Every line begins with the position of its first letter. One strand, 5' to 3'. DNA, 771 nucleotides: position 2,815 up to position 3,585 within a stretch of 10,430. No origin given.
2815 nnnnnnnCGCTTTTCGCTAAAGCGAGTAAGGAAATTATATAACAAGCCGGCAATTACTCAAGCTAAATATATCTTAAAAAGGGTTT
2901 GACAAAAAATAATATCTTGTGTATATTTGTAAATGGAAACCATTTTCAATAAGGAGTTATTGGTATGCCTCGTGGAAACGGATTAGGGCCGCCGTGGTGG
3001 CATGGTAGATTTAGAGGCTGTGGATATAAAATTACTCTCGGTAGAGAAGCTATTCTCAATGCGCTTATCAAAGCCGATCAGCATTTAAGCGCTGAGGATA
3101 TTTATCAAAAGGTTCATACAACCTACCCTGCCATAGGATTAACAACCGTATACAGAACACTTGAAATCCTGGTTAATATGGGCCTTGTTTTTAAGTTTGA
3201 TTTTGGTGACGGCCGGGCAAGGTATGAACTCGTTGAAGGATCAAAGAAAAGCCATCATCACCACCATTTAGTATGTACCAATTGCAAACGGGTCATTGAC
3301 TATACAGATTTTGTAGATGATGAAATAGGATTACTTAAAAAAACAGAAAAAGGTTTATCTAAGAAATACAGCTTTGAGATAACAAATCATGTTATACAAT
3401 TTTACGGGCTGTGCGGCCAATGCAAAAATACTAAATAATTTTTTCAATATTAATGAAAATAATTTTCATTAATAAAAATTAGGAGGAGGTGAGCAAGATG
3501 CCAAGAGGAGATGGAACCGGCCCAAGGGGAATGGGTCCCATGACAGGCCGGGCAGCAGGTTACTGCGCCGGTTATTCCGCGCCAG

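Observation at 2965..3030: The regulator and both DUF5320 proteins share one N-terminal motif, MP(R/G)G(D/N)G(T/L)GP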

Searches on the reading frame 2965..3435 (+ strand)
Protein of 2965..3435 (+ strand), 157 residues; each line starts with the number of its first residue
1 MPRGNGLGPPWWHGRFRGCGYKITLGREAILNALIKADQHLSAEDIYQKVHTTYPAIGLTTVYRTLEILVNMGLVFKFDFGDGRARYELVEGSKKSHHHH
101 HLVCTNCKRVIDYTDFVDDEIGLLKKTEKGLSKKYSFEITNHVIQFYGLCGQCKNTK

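Call 3: search_protein_families(library=pfam, proteins=[window:2965-3435:+], max_evalue=0.01)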
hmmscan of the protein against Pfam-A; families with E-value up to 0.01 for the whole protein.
window:2965-3435:+ (157 aa): 1 family
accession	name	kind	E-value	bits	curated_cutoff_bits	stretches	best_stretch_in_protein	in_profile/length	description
PF01475.25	FUR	-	8.1e-32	110.3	23.1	1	20-147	3-121/121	Ferric uptake regulator family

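Call 4: search_protein_families(library=ncbifam, proteins=[window:2965-3435:+], max_evalue=0.01)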
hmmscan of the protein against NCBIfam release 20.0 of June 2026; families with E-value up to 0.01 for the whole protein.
window:2965-3435:+ (157 aa): 10 families
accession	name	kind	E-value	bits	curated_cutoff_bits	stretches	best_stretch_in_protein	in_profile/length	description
NF051892.1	TransRegFurBacil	equivalog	5.6e-38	130.3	220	1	17-156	13-146/149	ferric iron uptake transcriptional regulator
NF052545.1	TransRegPerRClab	equivalog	7e-28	97.4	180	1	16-156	8-137/138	transcriptional regulator PerR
NF006999.0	PRK09462.1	equivalog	1.4e-26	92.8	146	1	17-154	9-139/148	ferric iron uptake transcriptional regulator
NF047406.1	TransRegPerRTherm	equivalog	9.2e-20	71.2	200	1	23-156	6-128/130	manganese-dependent transcriptional regulator PerR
NF051891.1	TransRegFurHelico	equivalog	9.4e-19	67.8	200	1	20-155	22-147/148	ferric iron uptake transcriptional regulator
NF008646.0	PRK11639.1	equivalog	5.5e-11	42.5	167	1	22-155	23-148/171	zinc uptake transcriptional repressor Zur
NF047462.1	FUR_perox_PerRA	exception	1.9e-08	34.9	200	1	20-114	16-105/142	peroxide-responsive transcriptional repressor PerRA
NF045677.1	FeRespRegIrr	equivalog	2.7e-08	33.9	170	1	24-114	12-98/127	Fur family transcriptional regulator Irr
NF045678.1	TransRegIrrA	equivalog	4.2e-08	33.2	150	1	16-113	13-106/138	iron response transcriptional regulator IrrA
NF047461.1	FUR_perox_PerRB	exception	1.6e-05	24.9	250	1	15-100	20-102/143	peroxide-responsive transcriptional repressor PerRB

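Call 5: find_homologous_proteins(query=window:2965-3435:+, max_evalue=1e-10)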
Query window:2965-3435:+ (157 aa): 3031 proteins with E <= 1e-10 among 3129 candidates; the best 120 are listed.
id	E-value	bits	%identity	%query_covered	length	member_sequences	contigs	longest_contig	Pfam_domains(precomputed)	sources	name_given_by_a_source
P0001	2.6e-103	361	97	100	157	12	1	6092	PF01475.26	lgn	-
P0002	2.6e-87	309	84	97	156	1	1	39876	PF01475.26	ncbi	-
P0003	1.8e-86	306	81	98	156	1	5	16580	PF01475.26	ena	-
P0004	1.4e-85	303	79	100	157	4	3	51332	PF01475.26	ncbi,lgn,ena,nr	ncbi:MAG: transcriptional repressor [Candidatus Omnitrophica bacterium]|nr:transcriptional repressor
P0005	1.3e-84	300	80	100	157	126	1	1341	PF01475.26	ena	-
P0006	2.9e-84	299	79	99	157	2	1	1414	PF01475.26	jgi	jgi:Fur family ferric uptake transcriptional regulator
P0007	3.1e-84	299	78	100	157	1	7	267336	PF01475.26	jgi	-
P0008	3.2e-84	299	79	98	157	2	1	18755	PF01475.26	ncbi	-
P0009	1.9e-83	296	80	100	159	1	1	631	PF01475.26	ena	-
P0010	3.6e-83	296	78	98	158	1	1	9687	PF01475.26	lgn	-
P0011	7.6e-83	294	77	100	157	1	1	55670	PF01475.26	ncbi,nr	ncbi:MAG: transcriptional repressor [PVC group bacterium]|nr:transcriptional repressor [PVC group ba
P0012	9.3e-83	294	76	100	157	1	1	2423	PF01475.26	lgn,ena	-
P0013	1.6e-82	293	77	100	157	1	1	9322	PF01475.26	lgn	-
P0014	2.0e-82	293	78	98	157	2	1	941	PF01475.26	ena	-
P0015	3.0e-82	292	82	96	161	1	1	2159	PF01475.26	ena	-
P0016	3.5e-82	292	78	99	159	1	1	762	PF01475.26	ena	-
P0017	5.2e-82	292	78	95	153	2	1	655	PF01475.26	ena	-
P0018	6.4e-82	291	78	98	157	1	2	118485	PF01475.26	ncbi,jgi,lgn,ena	-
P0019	6.7e-82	291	79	99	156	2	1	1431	PF01475.26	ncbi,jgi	jgi:Fur family ferric uptake transcriptional regulator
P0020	1.6e-81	290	76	100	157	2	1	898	PF01475.26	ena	-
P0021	2.0e-81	290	76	100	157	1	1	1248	PF01475.26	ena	-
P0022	2.3e-81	290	79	98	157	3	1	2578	PF01475.26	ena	-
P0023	2.6e-81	289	74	100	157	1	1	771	PF01475.26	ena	-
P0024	4.2e-81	289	79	98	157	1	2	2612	PF01475.26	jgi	jgi:Fur family transcriptional regulator, ferric uptake regulator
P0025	8.9e-81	288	76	100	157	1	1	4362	PF01475.26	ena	-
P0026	1.9e-80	287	75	100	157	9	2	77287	PF01475.26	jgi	-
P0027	2.4e-80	286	75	100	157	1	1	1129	PF01475.26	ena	-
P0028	2.7e-80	286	75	98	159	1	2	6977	PF01475.26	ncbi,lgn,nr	ncbi:transcriptional repressor [bacterium]|nr:transcriptional repressor [bacterium] MBU1853673.1 tra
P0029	3.8e-80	286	76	100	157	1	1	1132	PF01475.26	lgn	-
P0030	5.3e-80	285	77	100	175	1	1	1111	PF01475.26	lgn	-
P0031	9.1e-80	284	75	100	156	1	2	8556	PF01475.26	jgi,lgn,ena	-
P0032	1.7e-79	284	75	98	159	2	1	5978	PF01475.26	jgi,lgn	-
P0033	2.1e-79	283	75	98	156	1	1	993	PF01475.26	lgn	-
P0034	2.9e-79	283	75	100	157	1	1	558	PF01475.26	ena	-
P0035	3.0e-79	283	75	98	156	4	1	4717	PF01475.26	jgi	jgi:Fur family ferric uptake transcriptional regulator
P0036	4.4e-79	282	74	97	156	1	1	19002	PF01475.26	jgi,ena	-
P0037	5.7e-79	282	74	98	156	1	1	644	PF01475.26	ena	-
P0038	6.3e-79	282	73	100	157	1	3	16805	PF01475.26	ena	-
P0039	6.4e-79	282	74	100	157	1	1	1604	PF01475.26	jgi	jgi:Fur family ferric uptake transcriptional regulator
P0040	7.9e-79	281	73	99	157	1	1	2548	PF01475.26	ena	-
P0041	8.2e-79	281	75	98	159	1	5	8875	PF01475.26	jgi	-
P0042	8.5e-79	281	76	99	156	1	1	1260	PF01475.26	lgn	-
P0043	8.6e-79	281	73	97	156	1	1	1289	PF01475.26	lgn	-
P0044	1.0e-78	281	73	99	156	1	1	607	PF01475.26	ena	-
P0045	1.0e-78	281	75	98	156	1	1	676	PF01475.26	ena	-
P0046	1.1e-78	281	75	100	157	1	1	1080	PF01475.26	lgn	-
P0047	1.1e-78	281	74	99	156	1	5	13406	PF01475.26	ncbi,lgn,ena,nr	ncbi:MAG: transcriptional repressor [Candidatus Omnitrophica bacterium]|nr:transcriptional repressor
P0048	1.1e-78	281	74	100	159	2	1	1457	PF01475.26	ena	-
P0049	1.2e-78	281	73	100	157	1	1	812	PF01475.26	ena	-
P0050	1.9e-78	280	75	100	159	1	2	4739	PF01475.26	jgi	-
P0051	2.3e-78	280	73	98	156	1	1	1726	PF01475.26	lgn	-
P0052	2.5e-78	280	74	97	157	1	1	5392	PF01475.26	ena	-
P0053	2.6e-78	280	74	100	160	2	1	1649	PF01475.26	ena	-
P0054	3.7e-78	279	73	97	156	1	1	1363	PF01475.26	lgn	-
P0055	3.7e-78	279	74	98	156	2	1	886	PF01475.26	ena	-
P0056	4.0e-78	279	74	97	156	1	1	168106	PF01475.26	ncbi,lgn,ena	-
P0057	4.1e-78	279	75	97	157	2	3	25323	PF01475.26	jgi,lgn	-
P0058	4.5e-78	279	74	97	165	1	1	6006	PF01475.26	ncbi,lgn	ncbi:MAG: Fur family transcriptional regulator [Nitrospirota bacterium]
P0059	4.7e-78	279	73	97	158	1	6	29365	PF01475.26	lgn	-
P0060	5.1e-78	279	75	99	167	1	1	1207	PF01475.26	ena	-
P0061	6.2e-78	278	73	98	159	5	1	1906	PF01475.26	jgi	-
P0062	6.5e-78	278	74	100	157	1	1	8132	PF01475.26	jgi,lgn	jgi:Fur family ferric uptake transcriptional regulator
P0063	7.1e-78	278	75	98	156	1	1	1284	PF01475.26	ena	-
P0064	7.3e-78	278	75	98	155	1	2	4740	PF01475.26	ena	-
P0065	8.3e-78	278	72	100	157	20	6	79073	PF01475.26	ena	-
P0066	8.7e-78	278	72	100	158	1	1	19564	PF01475.26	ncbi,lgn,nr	ncbi:MAG: Fur family transcriptional regulator [bacterium]|nr:Fur family transcriptional regulator [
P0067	9.9e-78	278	68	100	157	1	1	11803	PF01475.26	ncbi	-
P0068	1.4e-77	277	73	100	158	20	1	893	PF01475.26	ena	-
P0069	1.5e-77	277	72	100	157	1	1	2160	PF01475.26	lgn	-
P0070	1.6e-77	277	68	100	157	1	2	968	PF01475.26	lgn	-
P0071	2.4e-77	277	73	98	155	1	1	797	PF01475.26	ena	-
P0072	2.5e-77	277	71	100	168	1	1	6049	PF01475.26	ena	-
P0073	2.9e-77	276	73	97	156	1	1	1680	PF01475.26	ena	-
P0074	3.2e-77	276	69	100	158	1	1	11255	PF01475.26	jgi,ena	-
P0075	3.9e-77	276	73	98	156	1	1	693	PF01475.26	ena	-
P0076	4.3e-77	276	71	100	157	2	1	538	PF01475.26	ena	-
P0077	4.5e-77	276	74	98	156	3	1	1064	PF01475.26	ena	-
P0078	4.6e-77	276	73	97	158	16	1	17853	PF01475.26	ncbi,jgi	ncbi:MAG: Fur family transcriptional regulator [Candidatus Omnitrophota bacterium]|jgi:Fur family fe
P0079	6.1e-77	275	74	98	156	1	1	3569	PF01475.26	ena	-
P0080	7.4e-77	275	71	100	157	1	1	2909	PF01475.26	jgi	jgi:Fur family ferric uptake transcriptional regulator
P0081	7.7e-77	275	73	100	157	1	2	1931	PF01475.26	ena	-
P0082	7.9e-77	275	74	97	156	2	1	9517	PF01475.26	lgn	-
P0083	9.7e-77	275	72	100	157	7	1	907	PF01475.26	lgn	-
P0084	1.2e-76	274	69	100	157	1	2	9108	PF01475.26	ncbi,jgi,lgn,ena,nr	ncbi:MAG: Fur family transcriptional regulator [Candidatus Omnitrophica bacterium]|nr:Fur family tra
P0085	1.2e-76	274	72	100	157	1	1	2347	PF01475.26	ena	-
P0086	1.2e-76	274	73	98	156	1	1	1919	PF01475.26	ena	-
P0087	1.3e-76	274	71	100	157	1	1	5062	PF01475.26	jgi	-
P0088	1.4e-76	274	72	100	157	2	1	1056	PF01475.26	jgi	-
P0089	1.5e-76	274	78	92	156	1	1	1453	PF01475.26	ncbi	-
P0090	1.9e-76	274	70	98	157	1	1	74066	PF01475.26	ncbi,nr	ncbi:MAG: transcriptional repressor [Candidatus Omnitrophica bacterium]|nr:transcriptional repressor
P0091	1.9e-76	274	72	99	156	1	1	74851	PF01475.26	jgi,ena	-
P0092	2.0e-76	274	74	100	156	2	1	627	PF01475.26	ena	-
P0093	2.2e-76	273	73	100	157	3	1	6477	PF01475.26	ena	-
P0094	2.3e-76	273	75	99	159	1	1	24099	PF01475.26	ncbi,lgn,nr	ncbi:MAG: transcriptional repressor [Candidatus Omnitrophica bacterium]|nr:transcriptional repressor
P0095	2.3e-76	273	73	100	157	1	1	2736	PF01475.26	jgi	-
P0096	2.4e-76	273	73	97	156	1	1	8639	PF01475.26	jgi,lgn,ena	-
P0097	2.4e-76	273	71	100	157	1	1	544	PF01475.26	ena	-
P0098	3.7e-76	273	71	100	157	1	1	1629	PF01475.26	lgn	-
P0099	4.2e-76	272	69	100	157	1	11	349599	PF01475.26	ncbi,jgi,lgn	jgi:Fur family ferric uptake transcriptional regulator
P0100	4.4e-76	272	71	98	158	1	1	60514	PF01475.26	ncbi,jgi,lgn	ncbi:MAG: transcriptional repressor [Candidatus Omnitrophota bacterium]|jgi:Fur family ferric uptake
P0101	4.4e-76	272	71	100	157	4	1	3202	PF01475.26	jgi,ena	-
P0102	4.9e-76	272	70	99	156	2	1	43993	PF01475.26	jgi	-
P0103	5.0e-76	272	72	100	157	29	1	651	PF01475.26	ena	-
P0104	5.2e-76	272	68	100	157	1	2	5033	PF01475.26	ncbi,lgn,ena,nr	ncbi:MAG: transcriptional repressor [Proteobacteria bacterium]|nr:transcriptional repressor [Pseudom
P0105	5.6e-76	272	73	98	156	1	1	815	PF01475.26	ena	-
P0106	5.7e-76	272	70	100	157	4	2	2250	PF01475.26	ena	-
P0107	6.3e-76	272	73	97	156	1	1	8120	PF01475.26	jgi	jgi:Fur family ferric uptake transcriptional regulator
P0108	6.5e-76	272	74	98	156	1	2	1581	PF01475.26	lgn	-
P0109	6.8e-76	272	72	98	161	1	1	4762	PF01475.26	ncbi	-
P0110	7.0e-76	272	72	98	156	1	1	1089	PF01475.26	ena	-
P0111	7.1e-76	272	72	97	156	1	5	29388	PF01475.26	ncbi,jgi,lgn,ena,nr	ncbi:MAG: ferric uptake regulation protein [Omnitrophica WOR_2 bacterium SM23_72]|nr:MAG: ferric upt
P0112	7.4e-76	272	70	100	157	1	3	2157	PF01475.26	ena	-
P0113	7.5e-76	272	69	100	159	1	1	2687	PF01475.26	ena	-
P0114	7.6e-76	272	74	95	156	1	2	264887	PF01475.26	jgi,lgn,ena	-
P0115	7.7e-76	272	75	96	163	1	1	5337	PF01475.26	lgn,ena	-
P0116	8.2e-76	272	75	98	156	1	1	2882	PF01475.26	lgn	-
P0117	8.8e-76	271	73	100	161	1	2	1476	PF01475.26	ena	-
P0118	9.2e-76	271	71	98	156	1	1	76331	PF01475.26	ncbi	ncbi:MAG: Fur family transcriptional regulator [Candidatus Omnitrophota bacterium]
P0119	1.0e-75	271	73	99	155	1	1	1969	PF01475.26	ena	-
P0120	1.1e-75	271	72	98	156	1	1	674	PF01475.26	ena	-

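Call 10: find_related_loci(query=window:2965-3435:+, collection=genome_contigs, flank=10000)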
Query window:2965-3435:+ (157 aa) in genome_contigs; peptide patterns used: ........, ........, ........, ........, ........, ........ (x = any residue, [..] = any of these).
259 stretches matched a pattern; 69 encode a relative of the query (tblastn E <= 1e-3); 68 distinct loci.
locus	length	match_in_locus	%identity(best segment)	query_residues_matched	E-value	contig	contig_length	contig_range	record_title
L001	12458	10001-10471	98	1-157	2e-104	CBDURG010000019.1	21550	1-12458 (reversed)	MAG TPA_asm: uncultured bacterium isolate SRR21487744_concoct_83 genome assembly, contig: ERZ25748493.540, whole genome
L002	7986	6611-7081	80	1-157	6e-88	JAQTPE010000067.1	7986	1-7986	MAG: Candidatus Omnitrophota bacterium isolate STB_109 NODE_25309_length_7986_cov_2.986131_Sandtown_B, whole genome shot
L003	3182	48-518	79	1-157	4e-88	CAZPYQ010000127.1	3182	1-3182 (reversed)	MAG TPA_asm: uncultured Planctomycetia bacterium isolate SRP098346_co1_237 genome assembly, contig: NODE_50874_length_31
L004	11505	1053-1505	81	1-151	8e-86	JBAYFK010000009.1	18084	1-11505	MAG: Candidatus Omnitrophota bacterium isolate SO_2016_GW1_1 scaffold05323_OW334_2016, whole genome shotgun sequence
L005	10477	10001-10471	75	1-157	1e-81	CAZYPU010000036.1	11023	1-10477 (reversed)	MAG TPA_asm: uncultured Planctomycetia bacterium isolate binchicken_co332_134 genome assembly, contig: NODE_1520_length_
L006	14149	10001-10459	84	1-153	8e-81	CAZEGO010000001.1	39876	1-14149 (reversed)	MAG TPA_asm: uncultured Planctomycetia bacterium isolate SRP141376_co2_263 genome assembly, contig: NODE_2287_length_398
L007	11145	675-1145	71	1-157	5e-80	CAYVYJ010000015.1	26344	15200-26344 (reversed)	MAG TPA_asm: uncultured Planctomycetia bacterium isolate SRP167671_co1_67 genome assembly, contig: NODE_2090_length_2634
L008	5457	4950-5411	81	1-154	2e-79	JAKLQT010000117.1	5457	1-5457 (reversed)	MAG: Candidatus Omnitrophota bacterium isolate bin S2.42 k141_311831, whole genome shotgun sequence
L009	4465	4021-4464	76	1-148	9e-79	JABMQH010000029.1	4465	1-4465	MAG: Candidatus Omnitrophota bacterium isolate bin.702 k141_1133309, whole genome shotgun sequence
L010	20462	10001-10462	71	1-154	3e-78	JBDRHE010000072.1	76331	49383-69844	MAG: Candidatus Omnitrophota bacterium isolate MEGAHIT-group-1.488 k141_5897435, whole genome shotgun sequence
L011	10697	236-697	71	1-154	2e-78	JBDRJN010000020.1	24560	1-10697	MAG: Candidatus Omnitrophota bacterium isolate MEGAHIT-group-1.657 k141_5943270, whole genome shotgun sequence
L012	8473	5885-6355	69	1-157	1e-78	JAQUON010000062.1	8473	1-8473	MAG: Candidatus Omnitrophota bacterium isolate STD1_201 NODE_26080_length_8473_cov_3.218787_Sandtown_D1, whole genome sh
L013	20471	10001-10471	71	1-157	5e-78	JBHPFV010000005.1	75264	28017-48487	Candidatus Omnitrophota bacterium isolate SAG AM-311-K22 NODE_5_length_75264_cov_31.337859, whole genome shotgun sequenc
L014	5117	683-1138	80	6-157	4e-78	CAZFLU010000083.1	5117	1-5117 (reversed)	MAG TPA_asm: uncultured Planctomycetia bacterium isolate SRP141376_co2_367 genome assembly, contig: NODE_26517_length_51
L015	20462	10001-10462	79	1-154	1e-77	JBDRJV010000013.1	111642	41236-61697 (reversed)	MAG: Candidatus Omnitrophota bacterium isolate MEGAHIT-group-1.676 k141_3671223, whole genome shotgun sequence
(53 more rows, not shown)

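Call 18: search_protein_representatives(protein=window:2965-3435:+)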
Query: 157 residues. Proteins with E-value up to 0.001 (for the whole library): 14998; up to 1e-10: 3404; up to 1e-30: 44. The best 150 are listed.
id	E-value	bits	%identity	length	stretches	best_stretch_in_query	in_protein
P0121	2.5e-73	261.8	72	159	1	1-155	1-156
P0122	4.2e-59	215.5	59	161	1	7-155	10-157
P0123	2.2e-54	200.2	59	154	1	6-156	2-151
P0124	7.0e-49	182.3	51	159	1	5-156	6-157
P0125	1.6e-47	177.9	54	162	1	8-154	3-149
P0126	2.0e-45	171.0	54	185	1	11-156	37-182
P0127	1.8e-44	167.9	51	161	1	8-155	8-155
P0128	2.3e-42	161.1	51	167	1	18-155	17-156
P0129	2.5e-42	161.0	47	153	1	8-155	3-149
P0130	5.9e-42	159.8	72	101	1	1-101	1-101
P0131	4.5e-41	156.9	45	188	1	13-155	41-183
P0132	4.6e-40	153.6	49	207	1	4-154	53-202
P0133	5.0e-40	153.5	59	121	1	41-154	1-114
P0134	5.1e-40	153.5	39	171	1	8-154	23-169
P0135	6.8e-40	153.1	51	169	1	14-154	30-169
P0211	1.2e-25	106.7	46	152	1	1-155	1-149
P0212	1.3e-25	106.6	40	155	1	3-154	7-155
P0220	2.7e-25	105.6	39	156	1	4-154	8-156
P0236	2.2e-24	102.6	33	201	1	12-154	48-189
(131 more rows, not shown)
